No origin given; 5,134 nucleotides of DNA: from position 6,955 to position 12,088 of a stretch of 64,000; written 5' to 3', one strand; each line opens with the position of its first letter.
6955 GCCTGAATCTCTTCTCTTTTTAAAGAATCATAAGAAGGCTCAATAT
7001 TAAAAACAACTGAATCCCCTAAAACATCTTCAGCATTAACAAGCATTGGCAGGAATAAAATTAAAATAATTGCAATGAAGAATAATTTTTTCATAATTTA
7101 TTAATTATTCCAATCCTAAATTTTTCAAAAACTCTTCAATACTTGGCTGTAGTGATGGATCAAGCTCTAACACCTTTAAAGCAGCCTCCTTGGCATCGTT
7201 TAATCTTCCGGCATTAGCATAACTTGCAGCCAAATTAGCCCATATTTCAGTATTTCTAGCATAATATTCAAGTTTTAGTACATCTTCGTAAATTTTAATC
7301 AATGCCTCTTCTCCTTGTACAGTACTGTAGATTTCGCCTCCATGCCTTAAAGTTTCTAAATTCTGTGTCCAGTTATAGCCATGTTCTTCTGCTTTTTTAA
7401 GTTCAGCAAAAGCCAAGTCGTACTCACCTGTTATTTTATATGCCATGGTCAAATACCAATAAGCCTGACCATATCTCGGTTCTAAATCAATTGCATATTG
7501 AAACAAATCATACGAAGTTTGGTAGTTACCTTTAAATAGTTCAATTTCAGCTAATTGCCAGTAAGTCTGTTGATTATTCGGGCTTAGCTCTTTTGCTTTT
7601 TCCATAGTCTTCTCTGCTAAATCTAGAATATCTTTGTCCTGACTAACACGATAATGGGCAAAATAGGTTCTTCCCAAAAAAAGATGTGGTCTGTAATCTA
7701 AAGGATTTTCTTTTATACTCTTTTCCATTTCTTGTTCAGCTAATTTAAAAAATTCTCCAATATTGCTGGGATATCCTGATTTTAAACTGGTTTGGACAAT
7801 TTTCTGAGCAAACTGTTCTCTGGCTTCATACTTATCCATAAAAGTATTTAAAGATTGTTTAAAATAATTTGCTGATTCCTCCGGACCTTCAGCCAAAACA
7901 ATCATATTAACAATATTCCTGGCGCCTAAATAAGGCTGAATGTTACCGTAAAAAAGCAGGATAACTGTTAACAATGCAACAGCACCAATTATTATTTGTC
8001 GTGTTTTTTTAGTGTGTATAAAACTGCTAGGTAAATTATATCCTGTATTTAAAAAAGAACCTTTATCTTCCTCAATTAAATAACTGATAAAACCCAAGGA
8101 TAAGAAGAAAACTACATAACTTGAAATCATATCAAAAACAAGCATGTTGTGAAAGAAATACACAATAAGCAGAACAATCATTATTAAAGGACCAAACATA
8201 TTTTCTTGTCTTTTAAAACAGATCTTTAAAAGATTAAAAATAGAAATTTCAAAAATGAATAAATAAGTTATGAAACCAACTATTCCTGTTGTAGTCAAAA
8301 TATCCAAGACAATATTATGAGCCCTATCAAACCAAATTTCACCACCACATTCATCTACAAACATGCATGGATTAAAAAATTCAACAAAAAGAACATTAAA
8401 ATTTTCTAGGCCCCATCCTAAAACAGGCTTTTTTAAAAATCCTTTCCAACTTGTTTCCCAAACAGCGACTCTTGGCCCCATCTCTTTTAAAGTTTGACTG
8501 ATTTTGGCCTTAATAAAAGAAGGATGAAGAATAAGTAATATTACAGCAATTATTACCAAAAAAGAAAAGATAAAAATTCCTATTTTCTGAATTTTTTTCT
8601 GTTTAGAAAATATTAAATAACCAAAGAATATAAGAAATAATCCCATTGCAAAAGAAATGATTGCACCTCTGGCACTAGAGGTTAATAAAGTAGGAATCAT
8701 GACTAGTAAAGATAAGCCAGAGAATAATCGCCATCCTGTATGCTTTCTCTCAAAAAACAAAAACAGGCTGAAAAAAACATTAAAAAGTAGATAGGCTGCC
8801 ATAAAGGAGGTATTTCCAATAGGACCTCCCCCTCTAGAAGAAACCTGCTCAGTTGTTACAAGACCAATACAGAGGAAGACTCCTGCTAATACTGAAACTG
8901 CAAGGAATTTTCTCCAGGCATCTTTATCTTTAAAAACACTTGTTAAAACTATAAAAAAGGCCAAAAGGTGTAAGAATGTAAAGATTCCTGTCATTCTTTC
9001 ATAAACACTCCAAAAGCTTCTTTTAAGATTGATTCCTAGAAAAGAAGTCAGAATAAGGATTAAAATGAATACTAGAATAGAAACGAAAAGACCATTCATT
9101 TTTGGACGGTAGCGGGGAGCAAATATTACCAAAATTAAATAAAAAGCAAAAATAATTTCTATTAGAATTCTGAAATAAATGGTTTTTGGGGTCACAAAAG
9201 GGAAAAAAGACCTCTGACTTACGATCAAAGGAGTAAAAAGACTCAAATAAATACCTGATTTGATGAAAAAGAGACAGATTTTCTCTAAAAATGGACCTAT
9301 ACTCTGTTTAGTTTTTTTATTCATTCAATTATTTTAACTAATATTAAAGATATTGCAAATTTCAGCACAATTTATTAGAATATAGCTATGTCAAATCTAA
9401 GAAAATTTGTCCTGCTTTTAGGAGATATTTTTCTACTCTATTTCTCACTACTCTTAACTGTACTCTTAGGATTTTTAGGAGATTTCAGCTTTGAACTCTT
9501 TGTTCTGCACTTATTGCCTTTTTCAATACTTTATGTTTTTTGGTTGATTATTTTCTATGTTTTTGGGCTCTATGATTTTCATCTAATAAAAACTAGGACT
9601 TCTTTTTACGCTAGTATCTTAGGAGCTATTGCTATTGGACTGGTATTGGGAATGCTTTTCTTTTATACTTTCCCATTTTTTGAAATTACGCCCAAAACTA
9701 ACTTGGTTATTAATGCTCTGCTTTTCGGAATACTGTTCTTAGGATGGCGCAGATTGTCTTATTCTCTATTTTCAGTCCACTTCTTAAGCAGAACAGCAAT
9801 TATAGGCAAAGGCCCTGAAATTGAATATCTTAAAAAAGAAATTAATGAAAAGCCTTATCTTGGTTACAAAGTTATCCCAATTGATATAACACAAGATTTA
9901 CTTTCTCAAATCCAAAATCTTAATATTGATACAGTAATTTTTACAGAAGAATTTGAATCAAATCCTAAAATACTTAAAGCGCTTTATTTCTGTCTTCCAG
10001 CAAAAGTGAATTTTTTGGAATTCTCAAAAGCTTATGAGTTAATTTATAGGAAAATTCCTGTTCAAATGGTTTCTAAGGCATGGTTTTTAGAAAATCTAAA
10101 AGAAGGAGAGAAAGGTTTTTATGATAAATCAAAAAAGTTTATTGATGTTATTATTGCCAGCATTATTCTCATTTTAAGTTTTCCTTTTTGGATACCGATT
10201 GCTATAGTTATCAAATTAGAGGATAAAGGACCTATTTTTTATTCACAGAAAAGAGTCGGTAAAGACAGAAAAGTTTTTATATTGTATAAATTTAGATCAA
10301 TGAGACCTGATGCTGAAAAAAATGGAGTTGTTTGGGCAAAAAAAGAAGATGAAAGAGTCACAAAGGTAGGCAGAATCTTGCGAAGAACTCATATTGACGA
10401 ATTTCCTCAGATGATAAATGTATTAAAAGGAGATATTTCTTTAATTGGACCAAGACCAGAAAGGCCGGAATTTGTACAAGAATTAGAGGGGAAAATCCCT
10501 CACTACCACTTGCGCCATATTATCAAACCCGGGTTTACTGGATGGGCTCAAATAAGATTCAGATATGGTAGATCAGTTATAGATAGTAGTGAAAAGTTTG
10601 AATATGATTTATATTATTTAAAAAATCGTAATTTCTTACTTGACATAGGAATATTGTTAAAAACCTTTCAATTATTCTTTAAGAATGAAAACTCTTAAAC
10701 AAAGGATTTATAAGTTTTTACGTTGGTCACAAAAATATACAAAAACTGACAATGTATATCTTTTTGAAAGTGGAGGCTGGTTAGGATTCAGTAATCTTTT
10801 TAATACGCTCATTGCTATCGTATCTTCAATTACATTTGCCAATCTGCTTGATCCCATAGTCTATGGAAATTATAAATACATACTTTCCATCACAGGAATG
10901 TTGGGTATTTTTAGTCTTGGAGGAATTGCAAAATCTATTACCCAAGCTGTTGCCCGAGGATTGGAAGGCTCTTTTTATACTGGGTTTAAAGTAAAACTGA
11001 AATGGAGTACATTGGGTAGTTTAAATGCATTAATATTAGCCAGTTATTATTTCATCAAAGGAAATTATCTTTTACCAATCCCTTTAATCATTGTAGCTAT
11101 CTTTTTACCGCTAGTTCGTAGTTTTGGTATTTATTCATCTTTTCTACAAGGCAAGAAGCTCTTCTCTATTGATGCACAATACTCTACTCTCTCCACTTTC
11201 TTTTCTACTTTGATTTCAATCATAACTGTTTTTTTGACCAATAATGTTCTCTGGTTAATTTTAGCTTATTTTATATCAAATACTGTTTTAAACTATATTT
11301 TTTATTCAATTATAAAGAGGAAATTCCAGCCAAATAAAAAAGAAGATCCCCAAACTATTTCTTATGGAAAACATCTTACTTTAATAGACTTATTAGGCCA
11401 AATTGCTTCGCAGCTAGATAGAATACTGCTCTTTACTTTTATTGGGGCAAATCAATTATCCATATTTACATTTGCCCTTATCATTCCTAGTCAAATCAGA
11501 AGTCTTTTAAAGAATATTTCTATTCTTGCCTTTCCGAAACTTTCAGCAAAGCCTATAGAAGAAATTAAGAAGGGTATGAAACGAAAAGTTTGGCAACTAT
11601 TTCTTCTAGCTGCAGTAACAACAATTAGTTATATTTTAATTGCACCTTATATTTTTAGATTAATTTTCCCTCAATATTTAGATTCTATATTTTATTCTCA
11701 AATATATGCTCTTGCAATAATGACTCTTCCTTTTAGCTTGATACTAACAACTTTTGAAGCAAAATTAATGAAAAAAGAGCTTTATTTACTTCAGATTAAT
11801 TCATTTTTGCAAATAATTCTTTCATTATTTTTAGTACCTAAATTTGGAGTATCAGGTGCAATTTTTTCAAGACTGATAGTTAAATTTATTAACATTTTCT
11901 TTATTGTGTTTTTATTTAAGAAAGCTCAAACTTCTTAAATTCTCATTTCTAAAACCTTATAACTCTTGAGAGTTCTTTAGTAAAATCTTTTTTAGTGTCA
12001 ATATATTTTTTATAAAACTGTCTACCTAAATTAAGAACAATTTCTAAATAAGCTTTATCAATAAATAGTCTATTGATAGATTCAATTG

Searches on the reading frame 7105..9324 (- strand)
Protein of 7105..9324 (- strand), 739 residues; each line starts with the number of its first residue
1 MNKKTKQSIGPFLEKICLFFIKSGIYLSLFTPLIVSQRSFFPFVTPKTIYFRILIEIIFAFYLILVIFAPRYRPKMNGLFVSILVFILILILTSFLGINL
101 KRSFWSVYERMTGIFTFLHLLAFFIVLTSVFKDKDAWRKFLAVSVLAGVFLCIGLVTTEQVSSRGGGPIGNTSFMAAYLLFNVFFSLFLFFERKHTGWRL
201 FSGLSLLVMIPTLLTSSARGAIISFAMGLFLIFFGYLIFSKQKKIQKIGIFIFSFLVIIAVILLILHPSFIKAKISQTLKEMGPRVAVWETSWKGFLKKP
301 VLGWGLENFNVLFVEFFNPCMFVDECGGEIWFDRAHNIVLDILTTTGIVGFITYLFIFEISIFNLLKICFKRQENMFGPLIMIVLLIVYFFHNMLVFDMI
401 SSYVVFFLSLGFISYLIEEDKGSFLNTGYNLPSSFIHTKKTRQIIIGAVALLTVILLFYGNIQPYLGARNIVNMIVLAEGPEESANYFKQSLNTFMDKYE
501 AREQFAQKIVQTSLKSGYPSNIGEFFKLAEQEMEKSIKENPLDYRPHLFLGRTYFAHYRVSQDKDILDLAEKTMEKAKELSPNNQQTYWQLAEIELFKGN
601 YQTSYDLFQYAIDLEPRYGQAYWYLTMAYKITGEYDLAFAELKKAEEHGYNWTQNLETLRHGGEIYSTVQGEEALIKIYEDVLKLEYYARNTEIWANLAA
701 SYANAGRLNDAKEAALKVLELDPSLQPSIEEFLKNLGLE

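Call 87: search_protein_families(library=pfam, proteins=[window:7105-9324:-], max_evalue=1e-8)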
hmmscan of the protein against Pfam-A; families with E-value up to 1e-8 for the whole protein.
window:7105-9324:- (739 aa): 1 family
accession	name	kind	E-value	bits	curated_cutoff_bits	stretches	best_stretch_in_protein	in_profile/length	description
PF04932.20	Wzy_C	-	1e-17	64.7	31.7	1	205-355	2-149/149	O-Antigen ligase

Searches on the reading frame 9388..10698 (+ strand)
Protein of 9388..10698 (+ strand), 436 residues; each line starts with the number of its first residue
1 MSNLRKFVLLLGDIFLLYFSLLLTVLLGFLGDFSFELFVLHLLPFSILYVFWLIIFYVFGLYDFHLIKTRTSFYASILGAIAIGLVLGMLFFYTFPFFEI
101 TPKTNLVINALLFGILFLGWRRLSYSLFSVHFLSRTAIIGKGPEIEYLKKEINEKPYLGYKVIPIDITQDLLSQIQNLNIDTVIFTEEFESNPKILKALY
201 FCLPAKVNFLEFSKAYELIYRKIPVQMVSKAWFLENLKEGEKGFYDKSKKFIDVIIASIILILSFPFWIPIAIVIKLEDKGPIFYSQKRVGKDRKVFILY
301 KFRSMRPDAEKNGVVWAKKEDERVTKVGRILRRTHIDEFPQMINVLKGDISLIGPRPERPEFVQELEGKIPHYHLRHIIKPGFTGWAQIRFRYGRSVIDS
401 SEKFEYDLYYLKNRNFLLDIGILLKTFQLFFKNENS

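Call 87: search_protein_families(library=pfam, proteins=[window:9388-10698:+], max_evalue=1e-8)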
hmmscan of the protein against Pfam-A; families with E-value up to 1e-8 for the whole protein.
window:9388-10698:+ (436 aa): 1 family
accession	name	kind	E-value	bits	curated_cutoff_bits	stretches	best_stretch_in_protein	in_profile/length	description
PF02397.22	Bac_transf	-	1.2e-65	220.8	27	1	249-431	1-178/179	Bacterial sugar transferase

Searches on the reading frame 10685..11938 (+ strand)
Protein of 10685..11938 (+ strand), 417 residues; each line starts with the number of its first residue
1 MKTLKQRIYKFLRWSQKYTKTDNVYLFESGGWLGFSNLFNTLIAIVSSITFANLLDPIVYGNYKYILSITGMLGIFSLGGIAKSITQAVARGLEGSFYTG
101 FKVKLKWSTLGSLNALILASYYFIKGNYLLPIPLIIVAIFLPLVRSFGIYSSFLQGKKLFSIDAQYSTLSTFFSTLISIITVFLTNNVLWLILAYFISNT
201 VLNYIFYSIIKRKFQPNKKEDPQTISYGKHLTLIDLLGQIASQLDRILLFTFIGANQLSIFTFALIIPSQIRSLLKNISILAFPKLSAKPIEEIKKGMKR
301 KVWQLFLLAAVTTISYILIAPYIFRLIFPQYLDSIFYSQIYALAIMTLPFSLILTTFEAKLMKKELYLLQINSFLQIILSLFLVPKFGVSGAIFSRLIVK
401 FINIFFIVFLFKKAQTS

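Call 87: search_protein_families(library=pfam, proteins=[window:10685-11938:+], max_evalue=1e-8)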
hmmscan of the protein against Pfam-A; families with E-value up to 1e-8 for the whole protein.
window:10685-11938:+ (417 aa): 1 family
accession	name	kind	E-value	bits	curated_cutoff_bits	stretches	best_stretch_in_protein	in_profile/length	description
PF01943.22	Polysacc_synt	-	2.3e-15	57.2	28.2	1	29-284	4-268/274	Polysaccharide biosynthesis protein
